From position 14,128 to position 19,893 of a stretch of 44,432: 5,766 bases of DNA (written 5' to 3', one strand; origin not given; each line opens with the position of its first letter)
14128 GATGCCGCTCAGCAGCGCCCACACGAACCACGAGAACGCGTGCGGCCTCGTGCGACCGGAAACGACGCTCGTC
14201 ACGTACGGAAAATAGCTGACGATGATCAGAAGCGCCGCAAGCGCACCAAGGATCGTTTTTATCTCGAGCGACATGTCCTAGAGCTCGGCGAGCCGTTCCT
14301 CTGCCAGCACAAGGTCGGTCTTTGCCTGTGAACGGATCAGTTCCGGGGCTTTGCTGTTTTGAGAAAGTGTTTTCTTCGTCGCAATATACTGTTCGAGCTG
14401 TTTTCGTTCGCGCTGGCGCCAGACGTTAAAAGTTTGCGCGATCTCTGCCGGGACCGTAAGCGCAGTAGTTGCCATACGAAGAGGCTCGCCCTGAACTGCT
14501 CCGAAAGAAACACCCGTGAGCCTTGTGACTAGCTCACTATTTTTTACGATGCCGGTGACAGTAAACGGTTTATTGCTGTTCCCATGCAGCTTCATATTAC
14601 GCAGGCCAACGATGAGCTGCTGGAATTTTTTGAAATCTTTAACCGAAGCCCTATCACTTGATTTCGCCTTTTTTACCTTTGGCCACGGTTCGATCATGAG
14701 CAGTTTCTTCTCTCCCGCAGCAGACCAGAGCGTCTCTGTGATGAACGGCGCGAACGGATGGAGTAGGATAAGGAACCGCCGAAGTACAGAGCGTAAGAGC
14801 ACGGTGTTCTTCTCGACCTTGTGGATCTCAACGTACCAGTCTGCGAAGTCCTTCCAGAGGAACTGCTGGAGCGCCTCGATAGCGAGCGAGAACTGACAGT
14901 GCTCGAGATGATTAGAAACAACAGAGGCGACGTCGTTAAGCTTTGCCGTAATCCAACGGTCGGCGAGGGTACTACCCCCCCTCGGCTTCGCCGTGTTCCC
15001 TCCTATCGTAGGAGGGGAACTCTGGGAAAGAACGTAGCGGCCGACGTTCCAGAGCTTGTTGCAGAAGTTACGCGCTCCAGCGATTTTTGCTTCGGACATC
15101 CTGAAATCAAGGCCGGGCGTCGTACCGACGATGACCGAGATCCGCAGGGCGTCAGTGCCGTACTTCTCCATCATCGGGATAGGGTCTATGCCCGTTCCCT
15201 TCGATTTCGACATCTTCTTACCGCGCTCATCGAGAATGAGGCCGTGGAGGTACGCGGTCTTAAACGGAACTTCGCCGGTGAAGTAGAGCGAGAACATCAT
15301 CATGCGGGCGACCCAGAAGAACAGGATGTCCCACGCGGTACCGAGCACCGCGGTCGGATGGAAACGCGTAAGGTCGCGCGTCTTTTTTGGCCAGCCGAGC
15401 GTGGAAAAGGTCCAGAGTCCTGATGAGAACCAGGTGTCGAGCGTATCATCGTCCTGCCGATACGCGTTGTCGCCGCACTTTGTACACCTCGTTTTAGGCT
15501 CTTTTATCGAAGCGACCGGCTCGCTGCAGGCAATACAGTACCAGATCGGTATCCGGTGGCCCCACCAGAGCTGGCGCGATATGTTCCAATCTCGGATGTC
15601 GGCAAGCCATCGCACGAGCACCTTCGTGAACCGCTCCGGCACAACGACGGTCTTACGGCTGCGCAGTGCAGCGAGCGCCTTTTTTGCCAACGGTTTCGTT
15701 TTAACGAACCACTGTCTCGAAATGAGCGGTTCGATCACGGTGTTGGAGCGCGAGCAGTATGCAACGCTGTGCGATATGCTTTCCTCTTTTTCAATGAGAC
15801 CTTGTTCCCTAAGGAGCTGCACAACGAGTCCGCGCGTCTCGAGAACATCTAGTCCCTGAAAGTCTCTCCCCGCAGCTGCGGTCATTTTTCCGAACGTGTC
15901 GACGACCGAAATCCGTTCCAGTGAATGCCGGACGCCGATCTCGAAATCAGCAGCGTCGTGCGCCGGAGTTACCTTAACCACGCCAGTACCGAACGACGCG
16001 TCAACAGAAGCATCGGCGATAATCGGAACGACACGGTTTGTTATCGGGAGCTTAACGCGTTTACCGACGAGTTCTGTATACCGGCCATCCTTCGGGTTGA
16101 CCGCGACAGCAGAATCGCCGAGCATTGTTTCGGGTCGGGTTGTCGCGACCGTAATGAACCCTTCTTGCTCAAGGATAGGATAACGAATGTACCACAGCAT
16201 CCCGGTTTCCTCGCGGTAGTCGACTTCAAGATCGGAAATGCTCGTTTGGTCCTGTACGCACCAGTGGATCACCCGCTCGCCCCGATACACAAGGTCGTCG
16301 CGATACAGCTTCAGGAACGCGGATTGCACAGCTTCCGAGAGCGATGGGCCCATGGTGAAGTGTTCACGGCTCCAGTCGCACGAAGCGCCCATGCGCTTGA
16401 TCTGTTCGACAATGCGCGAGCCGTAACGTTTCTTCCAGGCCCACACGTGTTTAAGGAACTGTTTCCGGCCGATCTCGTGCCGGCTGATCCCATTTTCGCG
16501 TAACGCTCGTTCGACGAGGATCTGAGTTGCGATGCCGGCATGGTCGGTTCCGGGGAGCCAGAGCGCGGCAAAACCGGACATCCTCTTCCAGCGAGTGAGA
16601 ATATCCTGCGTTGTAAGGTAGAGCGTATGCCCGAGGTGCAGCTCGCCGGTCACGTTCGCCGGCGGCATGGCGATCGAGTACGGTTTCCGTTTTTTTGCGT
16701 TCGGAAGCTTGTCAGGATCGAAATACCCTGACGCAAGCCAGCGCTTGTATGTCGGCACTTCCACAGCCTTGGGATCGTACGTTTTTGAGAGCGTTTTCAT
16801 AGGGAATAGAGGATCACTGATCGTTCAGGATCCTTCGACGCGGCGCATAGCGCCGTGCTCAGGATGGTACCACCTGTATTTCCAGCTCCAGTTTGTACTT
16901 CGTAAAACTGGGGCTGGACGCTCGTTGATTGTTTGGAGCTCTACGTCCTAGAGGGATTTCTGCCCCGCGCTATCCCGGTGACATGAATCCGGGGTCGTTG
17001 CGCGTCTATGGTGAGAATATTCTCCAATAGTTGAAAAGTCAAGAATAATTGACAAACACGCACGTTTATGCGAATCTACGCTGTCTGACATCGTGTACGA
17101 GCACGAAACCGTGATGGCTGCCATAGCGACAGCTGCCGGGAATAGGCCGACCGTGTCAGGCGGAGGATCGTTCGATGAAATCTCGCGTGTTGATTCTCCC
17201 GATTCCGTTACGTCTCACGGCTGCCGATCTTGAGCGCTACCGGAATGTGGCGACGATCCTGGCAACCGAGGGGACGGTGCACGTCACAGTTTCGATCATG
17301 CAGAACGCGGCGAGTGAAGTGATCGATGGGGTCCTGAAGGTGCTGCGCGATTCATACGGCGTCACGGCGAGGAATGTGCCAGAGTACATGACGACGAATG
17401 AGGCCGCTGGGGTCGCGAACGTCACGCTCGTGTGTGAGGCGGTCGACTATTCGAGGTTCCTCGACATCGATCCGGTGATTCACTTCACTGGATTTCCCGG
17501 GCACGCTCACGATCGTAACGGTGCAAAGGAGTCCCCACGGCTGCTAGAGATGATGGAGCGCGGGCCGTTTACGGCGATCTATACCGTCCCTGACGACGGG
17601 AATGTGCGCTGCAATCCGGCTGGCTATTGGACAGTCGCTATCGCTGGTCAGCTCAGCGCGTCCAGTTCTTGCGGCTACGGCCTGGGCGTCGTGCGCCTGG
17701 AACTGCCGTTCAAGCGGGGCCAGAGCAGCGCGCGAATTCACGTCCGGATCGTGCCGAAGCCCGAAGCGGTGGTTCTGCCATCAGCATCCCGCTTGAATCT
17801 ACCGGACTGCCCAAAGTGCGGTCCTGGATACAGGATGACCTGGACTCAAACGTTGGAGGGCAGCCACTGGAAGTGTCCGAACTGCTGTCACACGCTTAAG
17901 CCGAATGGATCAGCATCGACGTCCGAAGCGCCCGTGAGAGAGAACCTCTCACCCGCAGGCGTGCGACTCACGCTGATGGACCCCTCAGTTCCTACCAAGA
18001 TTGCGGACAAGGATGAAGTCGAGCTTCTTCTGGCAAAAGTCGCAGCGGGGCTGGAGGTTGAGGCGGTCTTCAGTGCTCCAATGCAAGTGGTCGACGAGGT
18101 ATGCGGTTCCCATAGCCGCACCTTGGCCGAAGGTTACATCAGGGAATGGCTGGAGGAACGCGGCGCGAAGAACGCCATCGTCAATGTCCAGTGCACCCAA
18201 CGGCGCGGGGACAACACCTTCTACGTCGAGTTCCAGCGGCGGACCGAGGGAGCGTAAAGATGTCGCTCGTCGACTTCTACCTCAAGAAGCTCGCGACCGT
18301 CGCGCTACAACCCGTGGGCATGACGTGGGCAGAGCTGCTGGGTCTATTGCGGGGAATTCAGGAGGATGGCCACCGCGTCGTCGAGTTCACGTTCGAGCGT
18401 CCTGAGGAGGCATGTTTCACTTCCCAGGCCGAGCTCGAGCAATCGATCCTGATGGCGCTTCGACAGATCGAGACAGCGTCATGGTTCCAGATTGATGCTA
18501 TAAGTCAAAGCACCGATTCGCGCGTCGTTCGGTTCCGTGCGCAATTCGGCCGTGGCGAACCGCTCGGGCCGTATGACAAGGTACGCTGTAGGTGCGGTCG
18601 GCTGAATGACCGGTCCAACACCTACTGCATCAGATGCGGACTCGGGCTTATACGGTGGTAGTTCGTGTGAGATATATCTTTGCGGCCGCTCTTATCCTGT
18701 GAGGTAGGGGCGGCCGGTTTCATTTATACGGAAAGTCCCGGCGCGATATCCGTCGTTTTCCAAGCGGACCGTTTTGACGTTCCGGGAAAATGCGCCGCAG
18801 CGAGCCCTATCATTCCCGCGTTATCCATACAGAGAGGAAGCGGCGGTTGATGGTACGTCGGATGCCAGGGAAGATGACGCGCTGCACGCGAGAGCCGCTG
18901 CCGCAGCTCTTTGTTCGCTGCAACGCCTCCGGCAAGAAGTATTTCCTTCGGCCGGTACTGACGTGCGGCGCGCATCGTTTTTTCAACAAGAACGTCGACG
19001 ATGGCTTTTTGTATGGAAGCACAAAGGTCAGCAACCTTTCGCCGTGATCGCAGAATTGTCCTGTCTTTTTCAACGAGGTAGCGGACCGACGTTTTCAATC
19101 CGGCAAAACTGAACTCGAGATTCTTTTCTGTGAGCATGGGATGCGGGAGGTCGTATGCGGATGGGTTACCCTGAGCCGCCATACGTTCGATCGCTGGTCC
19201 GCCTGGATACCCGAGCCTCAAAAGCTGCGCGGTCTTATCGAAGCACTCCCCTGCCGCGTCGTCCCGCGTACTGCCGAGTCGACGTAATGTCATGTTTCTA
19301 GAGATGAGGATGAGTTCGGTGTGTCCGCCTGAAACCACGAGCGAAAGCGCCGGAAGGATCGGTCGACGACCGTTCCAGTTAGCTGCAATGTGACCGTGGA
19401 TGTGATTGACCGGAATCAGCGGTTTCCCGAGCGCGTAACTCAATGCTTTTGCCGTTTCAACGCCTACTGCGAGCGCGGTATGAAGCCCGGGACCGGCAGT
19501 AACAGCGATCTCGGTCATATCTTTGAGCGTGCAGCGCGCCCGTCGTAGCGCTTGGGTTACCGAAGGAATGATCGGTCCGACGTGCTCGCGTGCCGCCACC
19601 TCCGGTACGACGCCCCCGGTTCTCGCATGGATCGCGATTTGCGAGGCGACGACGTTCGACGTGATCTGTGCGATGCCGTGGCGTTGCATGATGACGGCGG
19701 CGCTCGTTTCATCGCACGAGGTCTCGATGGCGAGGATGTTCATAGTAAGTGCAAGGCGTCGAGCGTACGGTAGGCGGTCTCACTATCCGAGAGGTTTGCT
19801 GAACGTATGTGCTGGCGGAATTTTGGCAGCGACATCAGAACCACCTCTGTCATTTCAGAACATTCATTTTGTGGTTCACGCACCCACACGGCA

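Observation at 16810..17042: Ultrashort-Stem-I T-box riboswitch with a Val specifier in a CPR-like genome, apparently neither terminator- nor SD-based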

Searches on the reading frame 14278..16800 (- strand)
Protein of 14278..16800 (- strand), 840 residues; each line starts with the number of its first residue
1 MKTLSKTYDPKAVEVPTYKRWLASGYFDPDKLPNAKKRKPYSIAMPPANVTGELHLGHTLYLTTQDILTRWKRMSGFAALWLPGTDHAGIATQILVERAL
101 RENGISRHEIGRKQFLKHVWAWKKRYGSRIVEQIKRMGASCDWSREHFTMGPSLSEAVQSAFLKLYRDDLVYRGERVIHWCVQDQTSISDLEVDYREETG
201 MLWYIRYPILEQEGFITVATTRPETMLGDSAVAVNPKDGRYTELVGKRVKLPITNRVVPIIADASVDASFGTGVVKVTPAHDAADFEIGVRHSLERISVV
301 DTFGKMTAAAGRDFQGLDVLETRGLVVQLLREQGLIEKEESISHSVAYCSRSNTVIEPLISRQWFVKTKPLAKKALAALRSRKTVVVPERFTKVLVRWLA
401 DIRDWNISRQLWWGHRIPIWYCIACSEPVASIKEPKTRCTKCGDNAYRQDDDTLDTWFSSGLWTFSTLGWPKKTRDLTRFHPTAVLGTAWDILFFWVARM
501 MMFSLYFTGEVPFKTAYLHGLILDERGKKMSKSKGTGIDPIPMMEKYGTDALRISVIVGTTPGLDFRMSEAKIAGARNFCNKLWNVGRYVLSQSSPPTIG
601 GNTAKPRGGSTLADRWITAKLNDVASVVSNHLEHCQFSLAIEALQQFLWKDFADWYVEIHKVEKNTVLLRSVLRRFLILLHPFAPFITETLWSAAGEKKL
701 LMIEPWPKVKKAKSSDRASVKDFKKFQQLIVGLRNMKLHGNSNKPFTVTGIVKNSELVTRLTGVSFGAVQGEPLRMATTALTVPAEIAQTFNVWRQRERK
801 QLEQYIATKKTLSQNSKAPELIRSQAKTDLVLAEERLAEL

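Call 6: search_protein_families(library=ncbifam, proteins=[window:14278-16800:-])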
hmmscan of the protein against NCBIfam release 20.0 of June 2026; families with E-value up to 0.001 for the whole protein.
window:14278-16800:- (840 aa): 16 families
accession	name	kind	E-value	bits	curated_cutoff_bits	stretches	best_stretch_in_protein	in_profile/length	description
NF004349.1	PRK05729.1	equivalog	4.4e-301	1001.2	704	1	6-755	2-743/860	valine--tRNA ligase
TIGR00422.1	valS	equivalog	3.4e-281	935.2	612.1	1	5-757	2-761/863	valine--tRNA ligase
NF011492.0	PRK14900.1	equivalog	7e-268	891.6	1783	1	3-748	8-762/1044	valine--tRNA ligase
NF009687.0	PRK13208.1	equivalog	1.5e-165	552.5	738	1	2-741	4-749/801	valine--tRNA ligase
TIGR00392.1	ileS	equivalog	2.1e-101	340.5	621.4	2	259-736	312-832/861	isoleucine--tRNA ligase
NF000540.1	alt_ValS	exception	6.2e-87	292.4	900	1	18-744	14-791/827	valine--tRNA ligase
NF008957.0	PRK12300.1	subfamily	1e-65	222.3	677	4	10-238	6-240/946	leucine--tRNA ligase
NF000258.1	MupB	exception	1.6e-56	191.8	1900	3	432-712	492-779/1033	mupirocin-resistant isoleucine--tRNA ligase MupB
TIGR00395.1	leuS_arch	equivalog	2.5e-56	191.3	648.5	3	17-237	7-233/938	leucine--tRNA ligase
NF040702.1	ileS_w_GNAT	exception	1.8e-52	178.2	1999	3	253-419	488-653/1100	isoleucine--tRNA ligase, N-acetyltransferase domain-containing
TIGR00396.1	leuS_bact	equivalog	2.4e-46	158.3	548.4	2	528-715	604-779/843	leucine--tRNA ligase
NF000257.1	MupA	exception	2.9e-42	144.5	1900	3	438-660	494-715/1024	mupirocin-resistant isoleucine--tRNA ligase MupA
TIGR00398.1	metG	equivalog_domain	2.8e-24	85.8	336.35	2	517-699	316-505/530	methionine--tRNA ligase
NF008900.0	PRK12267.1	equivalog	1.5e-18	66.6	598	2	463-649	234-419/648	methionine--tRNA ligase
NF001100.0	PRK00133.1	equivalog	1.2e-12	47.2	587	1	44-97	12-63/676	methionine--tRNA ligase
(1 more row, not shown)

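Call 49: find_related_loci(query=window:14278-16800:-, collection=genome_contigs, flank=600)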
Query window:14278-16800:- (840 aa) in genome_contigs; peptide patterns used: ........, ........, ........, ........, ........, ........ (x = any residue, [..] = any of these).
600 stretches matched a pattern (row limit reached: there are more); 600 encode a relative of the query (tblastn E <= 1e-3); the best 80 are kept; 80 distinct loci.
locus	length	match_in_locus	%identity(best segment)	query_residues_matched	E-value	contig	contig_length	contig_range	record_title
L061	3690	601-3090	45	2-807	0e+0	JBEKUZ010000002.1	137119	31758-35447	MAG: Thermodesulfobacteriota bacterium isolate SPRUCE 593 SPRUCE_593_2, whole genome shotgun sequence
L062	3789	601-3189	44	2-840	0e+0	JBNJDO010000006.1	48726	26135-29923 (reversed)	MAG: Thermodesulfobacteriota bacterium isolate Y23_30dBSe4.bin.72 NODE_274_length_48726_cov_12.927777, whole genome shot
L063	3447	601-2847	48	2-741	0e+0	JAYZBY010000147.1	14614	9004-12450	MAG: Acidobacteriota bacterium isolate XB_MAG1217 DB_MAG1217_0147, whole genome shotgun sequence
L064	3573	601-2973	46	2-786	0e+0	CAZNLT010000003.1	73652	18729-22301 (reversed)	MAG TPA_asm: uncultured Desulfobacterales bacterium isolate binchicken_co8_349 genome assembly, contig: NODE_199_length_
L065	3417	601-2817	48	5-741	0e+0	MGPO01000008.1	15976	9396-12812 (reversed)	MAG: Deltaproteobacteria bacterium GWA2_65_63 gwa2_scaffold_12131, whole genome shotgun sequence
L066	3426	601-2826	48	4-747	0e+0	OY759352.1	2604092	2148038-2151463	MAG: Desulfarculia bacterium isolate c1361fd1-6016-418c-9b2d-a8e9625d1ec5 genome assembly, chromosome: 2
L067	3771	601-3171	43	3-839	0e+0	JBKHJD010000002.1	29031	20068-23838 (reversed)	MAG: Syntrophobacteria bacterium isolate D4M11_17 NODE_699_length_29031_cov_5.969078, whole genome shotgun sequence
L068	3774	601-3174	43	3-827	0e+0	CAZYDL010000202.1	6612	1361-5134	MAG TPA_asm: uncultured Desulfobacula sp. isolate SRP141559_co1_222 genome assembly, contig: NODE_7292_length_6612_cov_9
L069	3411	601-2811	47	2-737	0e+0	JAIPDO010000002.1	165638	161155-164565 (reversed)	MAG: Desulfarculaceae bacterium isolate Tobar13.5m-G25 Tobar13-5m-20mill-C8, whole genome shotgun sequence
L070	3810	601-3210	42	3-840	0e+0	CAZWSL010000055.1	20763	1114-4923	MAG TPA_asm: uncultured Desulfobacula sp. isolate SRP077602_co1_446 genome assembly, contig: NODE_7628_length_20763_cov_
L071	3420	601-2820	46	2-737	0e+0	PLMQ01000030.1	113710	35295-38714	MAG: Syntrophaceae bacterium isolate fen_1166 73.20120800_E2X.51_contig_1778, whole genome shotgun sequence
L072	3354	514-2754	46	2-745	0e+0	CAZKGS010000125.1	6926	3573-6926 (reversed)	MAG TPA_asm: uncultured Syntrophaceae bacterium isolate SRP178699_co3_249 genome assembly, contig: NODE_9441_length_6926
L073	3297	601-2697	48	1-694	0e+0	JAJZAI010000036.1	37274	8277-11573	MAG: Deltaproteobacteria bacterium isolate FK5.bin90 NODE_1133_length_37274_cov_2.053625, whole genome shotgun sequence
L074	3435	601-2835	46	2-741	0e+0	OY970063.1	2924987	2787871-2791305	MAG: uncultured delta proteobacterium isolate MFD10007.bin.1.119 genome assembly, chromosome: 1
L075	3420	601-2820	47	1-737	0e+0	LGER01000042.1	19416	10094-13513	MAG: Desulfonauticus sp. 38_4375 PW_scaffold_170, whole genome shotgun sequence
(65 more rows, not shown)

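Call 75: find_encoding_contigs(protein=window:14278-16800:-, flank=300, max_places=3)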
Protein window:14278-16800:- (840 aa): no gene with exactly this product is on record in the collection.

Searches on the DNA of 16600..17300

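Call 5: search_rna_families(source=window, start=16600, end=17300, threshold=evalue, max_evalue=10, show_alignments=5)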
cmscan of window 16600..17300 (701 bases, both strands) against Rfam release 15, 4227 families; matches with E-value up to 10: 4.
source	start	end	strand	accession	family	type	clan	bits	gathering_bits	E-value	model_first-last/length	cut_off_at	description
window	16880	16919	-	RF00798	mir-49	Gene; miRNA;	-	22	60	0.087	1-74/74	no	mir-49 microRNA precursor family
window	16805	16858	-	RF00194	Rubella_3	Cis-reg;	-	14.5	35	5.3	1-68/68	no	Rubella virus 3' cis-acting element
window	16735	16805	-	RF01300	snoU49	Gene; snRNA; snoRNA; CD-box;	CL00062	14.4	35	8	1-65/65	no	Small nucleolar RNA U49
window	17223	17271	+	RF01122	sR39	Gene; snRNA; snoRNA; CD-box;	-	10.7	50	5.8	1-56/56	no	Small nucleolar RNA sR39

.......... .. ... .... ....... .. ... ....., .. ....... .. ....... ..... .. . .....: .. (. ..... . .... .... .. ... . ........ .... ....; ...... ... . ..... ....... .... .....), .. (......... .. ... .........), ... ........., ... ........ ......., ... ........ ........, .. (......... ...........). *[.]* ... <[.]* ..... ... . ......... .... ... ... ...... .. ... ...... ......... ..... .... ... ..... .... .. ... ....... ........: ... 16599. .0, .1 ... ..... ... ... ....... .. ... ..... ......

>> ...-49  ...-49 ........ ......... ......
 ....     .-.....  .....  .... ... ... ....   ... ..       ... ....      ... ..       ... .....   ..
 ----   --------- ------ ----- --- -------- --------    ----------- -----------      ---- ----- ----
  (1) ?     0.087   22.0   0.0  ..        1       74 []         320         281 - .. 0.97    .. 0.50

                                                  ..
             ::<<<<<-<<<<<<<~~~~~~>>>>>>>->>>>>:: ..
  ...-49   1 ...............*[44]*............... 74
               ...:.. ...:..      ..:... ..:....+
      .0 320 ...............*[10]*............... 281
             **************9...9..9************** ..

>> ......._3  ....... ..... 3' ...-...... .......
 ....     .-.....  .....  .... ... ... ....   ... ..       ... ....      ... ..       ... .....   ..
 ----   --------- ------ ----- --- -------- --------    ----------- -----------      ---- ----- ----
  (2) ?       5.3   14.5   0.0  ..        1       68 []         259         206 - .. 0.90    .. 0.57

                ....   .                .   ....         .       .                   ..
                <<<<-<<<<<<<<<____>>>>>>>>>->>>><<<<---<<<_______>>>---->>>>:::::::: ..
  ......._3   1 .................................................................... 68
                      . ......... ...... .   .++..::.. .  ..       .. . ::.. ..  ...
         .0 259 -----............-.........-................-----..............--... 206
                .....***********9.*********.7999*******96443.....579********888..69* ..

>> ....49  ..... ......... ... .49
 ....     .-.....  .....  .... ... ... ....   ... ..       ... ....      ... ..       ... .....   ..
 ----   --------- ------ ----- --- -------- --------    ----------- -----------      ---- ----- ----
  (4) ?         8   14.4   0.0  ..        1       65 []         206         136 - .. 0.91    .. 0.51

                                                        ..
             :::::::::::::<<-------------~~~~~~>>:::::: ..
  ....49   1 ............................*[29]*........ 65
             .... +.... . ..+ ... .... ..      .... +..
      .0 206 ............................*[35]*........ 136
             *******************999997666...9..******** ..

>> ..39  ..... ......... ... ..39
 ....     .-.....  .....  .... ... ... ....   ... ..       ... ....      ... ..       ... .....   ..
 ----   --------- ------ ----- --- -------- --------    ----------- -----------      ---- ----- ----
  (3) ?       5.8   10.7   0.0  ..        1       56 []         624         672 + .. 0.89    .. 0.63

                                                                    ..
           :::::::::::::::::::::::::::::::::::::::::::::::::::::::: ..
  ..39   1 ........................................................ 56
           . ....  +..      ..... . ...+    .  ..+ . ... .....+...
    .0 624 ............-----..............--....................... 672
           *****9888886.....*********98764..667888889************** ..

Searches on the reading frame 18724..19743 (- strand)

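Call 6: search_protein_families(library=ncbifam, proteins=[window:18724-19743:-])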
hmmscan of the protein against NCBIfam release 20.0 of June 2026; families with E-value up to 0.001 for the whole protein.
window:18724-19743:- (339 aa): 6 families
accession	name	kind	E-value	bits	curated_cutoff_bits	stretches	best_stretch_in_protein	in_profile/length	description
TIGR03723.1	T6A_TsaD_YgjD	equivalog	5.3e-114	380.6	296.1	1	3-317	1-310/314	tRNA (adenosine(37)-N6)-threonylcarbamoyltransferase complex transferase subunit TsaD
TIGR00329.1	gcp_kae1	subfamily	1.1e-93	313.9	207.8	1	4-313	1-305/305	tRNA (adenosine(37)-N6)-threonylcarbamoyltransferase complex transferase subunit TsaD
TIGR03722.2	arch_KAE1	equivalog_domain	6.9e-53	179.8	375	1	3-316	1-293/323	KEOPS complex N(6)-L-threonylcarbamoyladenine synthase Kae1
NF007174.0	PRK09605.1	equivalog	3.9e-51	174.1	447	1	1-334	1-313/535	bifunctional N(6)-L-threonylcarbamoyladenine synthase/serine/threonine protein kinase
TIGR03725.1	T6A_YeaZ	equivalog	5.5e-17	62.4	69.3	1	3-121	1-100/212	tRNA (adenosine(37)-N6)-threonylcarbamoyltransferase complex dimerization subunit type 1 TsaB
TIGR00143.1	hypF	equivalog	0.00022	19.5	466.1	1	163-300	592-724/741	carbamoyltransferase HypF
